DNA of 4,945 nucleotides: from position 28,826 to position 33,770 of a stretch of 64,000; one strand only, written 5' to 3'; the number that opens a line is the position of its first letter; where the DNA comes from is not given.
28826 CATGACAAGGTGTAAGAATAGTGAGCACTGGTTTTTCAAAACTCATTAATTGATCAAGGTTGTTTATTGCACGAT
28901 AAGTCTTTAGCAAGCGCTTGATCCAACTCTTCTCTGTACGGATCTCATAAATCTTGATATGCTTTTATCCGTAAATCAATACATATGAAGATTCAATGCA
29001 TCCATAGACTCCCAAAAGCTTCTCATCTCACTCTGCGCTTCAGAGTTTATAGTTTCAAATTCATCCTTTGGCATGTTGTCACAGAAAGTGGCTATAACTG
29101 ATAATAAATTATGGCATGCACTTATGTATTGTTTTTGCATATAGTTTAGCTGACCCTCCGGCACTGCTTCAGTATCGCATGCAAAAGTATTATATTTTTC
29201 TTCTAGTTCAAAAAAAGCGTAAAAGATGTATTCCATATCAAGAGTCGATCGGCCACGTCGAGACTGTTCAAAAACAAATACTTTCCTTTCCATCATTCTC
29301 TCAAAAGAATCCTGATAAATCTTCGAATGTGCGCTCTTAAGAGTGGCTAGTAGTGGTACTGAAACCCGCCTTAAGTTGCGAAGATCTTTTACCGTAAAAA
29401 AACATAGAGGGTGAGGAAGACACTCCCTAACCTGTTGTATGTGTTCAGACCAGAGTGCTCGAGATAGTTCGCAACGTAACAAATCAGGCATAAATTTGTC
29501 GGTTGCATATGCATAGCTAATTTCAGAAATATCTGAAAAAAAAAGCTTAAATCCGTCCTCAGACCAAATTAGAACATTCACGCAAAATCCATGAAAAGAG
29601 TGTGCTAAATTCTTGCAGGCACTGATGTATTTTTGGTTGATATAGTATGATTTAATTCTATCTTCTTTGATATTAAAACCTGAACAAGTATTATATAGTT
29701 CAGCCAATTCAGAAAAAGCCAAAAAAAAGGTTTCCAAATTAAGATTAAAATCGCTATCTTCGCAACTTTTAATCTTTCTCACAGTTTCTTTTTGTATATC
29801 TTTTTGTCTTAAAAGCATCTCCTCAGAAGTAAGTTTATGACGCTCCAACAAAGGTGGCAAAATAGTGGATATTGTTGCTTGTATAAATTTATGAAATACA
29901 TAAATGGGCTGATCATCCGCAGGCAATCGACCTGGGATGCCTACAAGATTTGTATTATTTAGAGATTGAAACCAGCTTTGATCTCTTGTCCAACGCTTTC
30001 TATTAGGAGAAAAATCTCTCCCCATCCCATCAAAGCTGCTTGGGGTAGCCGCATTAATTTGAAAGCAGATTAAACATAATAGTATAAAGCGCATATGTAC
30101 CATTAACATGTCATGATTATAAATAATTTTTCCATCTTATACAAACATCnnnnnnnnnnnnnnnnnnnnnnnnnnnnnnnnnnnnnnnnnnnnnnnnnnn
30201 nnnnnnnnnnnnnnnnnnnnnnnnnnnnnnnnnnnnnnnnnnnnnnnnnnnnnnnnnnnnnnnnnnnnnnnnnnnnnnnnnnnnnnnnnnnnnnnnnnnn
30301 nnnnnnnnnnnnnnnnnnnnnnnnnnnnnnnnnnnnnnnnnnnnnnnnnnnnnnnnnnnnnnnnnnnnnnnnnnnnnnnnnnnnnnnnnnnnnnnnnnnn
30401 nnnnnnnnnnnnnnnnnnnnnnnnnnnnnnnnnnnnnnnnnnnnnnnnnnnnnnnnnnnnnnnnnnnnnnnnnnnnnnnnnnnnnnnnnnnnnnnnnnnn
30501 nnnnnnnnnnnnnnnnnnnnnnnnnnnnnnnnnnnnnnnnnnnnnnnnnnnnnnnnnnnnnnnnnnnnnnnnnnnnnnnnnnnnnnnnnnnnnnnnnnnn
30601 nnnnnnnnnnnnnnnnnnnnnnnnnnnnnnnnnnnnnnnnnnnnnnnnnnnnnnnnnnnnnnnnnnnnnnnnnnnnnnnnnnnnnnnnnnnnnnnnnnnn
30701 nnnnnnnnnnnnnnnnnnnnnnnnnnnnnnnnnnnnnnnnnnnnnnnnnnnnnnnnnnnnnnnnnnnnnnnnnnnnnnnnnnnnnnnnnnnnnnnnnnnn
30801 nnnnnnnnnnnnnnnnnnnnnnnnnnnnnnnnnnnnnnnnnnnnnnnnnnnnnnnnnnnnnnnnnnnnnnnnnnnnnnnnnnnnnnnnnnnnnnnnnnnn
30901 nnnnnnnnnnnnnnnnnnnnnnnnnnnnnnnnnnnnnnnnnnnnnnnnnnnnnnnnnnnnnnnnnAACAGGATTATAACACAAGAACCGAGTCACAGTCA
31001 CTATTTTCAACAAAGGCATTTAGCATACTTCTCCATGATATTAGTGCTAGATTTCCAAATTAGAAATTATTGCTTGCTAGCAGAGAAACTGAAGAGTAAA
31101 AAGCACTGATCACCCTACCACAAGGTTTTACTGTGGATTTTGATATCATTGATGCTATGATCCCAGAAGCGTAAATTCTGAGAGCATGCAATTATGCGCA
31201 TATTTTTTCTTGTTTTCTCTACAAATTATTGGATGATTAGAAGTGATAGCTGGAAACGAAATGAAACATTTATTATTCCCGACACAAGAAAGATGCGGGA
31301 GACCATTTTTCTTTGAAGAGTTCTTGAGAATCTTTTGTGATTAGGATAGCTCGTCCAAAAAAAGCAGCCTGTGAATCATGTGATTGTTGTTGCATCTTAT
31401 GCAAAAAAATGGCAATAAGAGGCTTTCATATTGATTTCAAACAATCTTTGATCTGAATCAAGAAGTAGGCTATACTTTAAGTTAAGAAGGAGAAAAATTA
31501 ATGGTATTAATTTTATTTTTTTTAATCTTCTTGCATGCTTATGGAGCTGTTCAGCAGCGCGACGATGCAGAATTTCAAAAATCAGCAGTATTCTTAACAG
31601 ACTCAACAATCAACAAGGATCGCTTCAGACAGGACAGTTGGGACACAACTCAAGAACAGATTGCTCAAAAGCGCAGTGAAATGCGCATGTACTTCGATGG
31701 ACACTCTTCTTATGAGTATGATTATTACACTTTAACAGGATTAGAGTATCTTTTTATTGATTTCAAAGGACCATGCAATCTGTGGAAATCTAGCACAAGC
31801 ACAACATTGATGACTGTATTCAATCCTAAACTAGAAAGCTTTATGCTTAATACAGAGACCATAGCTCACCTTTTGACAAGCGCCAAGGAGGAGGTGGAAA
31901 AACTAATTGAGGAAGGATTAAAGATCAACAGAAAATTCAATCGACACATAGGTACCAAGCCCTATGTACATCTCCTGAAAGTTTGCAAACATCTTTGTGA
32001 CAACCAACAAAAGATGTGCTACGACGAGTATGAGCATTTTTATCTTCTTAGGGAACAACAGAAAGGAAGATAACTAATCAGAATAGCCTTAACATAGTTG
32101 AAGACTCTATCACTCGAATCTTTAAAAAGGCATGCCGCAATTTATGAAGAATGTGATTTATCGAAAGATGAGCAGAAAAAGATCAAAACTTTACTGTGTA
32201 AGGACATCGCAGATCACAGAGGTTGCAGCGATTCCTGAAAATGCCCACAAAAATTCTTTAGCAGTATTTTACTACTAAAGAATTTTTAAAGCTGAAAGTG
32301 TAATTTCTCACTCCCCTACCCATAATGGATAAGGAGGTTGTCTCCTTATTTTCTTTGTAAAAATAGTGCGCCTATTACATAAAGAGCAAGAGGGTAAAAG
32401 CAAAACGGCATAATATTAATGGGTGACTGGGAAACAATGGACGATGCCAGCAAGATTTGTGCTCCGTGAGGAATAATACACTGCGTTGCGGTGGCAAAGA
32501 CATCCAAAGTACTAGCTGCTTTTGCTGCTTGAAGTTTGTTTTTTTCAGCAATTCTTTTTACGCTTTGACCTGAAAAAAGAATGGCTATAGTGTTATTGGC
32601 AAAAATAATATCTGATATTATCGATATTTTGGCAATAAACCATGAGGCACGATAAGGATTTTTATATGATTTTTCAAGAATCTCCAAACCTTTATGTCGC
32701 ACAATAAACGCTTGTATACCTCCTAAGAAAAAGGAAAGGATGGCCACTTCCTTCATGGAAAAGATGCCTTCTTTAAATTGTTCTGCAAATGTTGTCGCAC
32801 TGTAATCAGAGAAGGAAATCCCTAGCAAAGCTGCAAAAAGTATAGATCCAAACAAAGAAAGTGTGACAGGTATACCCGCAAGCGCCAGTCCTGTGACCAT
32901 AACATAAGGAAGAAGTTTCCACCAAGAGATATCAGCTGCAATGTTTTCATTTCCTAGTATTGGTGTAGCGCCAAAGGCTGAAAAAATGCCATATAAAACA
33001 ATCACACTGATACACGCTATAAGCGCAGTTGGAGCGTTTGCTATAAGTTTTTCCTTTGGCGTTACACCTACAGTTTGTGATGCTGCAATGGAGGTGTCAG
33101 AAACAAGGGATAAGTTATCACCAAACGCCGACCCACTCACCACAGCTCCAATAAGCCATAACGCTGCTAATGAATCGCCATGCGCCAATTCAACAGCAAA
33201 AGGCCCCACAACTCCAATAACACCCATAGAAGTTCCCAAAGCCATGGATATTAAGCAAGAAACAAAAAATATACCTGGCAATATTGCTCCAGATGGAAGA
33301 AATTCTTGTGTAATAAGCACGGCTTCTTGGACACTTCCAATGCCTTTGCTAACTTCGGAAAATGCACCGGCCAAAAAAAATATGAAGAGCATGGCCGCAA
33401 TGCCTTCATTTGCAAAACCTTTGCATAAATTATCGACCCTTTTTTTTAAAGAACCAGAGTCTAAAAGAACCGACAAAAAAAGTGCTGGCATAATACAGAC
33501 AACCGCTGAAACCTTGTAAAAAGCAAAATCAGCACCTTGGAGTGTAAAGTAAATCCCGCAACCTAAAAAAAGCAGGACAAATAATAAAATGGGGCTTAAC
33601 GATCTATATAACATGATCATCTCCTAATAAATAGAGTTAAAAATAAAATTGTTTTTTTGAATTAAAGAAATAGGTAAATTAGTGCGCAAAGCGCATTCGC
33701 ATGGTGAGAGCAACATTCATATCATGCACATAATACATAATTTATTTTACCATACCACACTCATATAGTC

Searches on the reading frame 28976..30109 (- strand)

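Call 53: search_protein_families(library=pfam, proteins=[window:28976-30109:-], max_evalue=0.01)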
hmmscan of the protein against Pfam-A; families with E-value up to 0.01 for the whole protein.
window:28976-30109:- (377 aa): 1 family
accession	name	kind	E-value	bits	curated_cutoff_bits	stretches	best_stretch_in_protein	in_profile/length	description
PF11894.14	Nup192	-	0.00098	16.9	28.7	1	70-134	388-451/1667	Nuclear pore complex scaffold, nucleoporins 186/192/205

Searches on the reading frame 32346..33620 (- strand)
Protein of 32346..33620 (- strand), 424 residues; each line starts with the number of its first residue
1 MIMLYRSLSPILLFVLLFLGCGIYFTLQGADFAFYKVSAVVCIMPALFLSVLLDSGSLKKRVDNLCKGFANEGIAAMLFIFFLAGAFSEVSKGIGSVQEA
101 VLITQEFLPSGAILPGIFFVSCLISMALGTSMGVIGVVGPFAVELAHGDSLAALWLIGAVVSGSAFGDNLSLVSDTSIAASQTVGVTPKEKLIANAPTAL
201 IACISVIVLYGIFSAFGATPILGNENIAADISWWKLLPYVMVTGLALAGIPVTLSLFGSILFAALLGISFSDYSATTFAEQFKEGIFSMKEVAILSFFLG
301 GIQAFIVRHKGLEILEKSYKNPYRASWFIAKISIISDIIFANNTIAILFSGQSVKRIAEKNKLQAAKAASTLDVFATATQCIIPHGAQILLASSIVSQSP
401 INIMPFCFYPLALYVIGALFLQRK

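Call 53: search_protein_families(library=pfam, proteins=[window:32346-33620:-], max_evalue=0.01)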
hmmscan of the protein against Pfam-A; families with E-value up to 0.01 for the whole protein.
window:32346-33620:- (424 aa): 1 family
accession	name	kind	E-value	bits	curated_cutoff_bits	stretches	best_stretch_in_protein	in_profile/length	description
PF03553.21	Na_H_antiporter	-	1.1e-12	48.3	23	1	11-213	102-301/303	Na+/H+ antiporter family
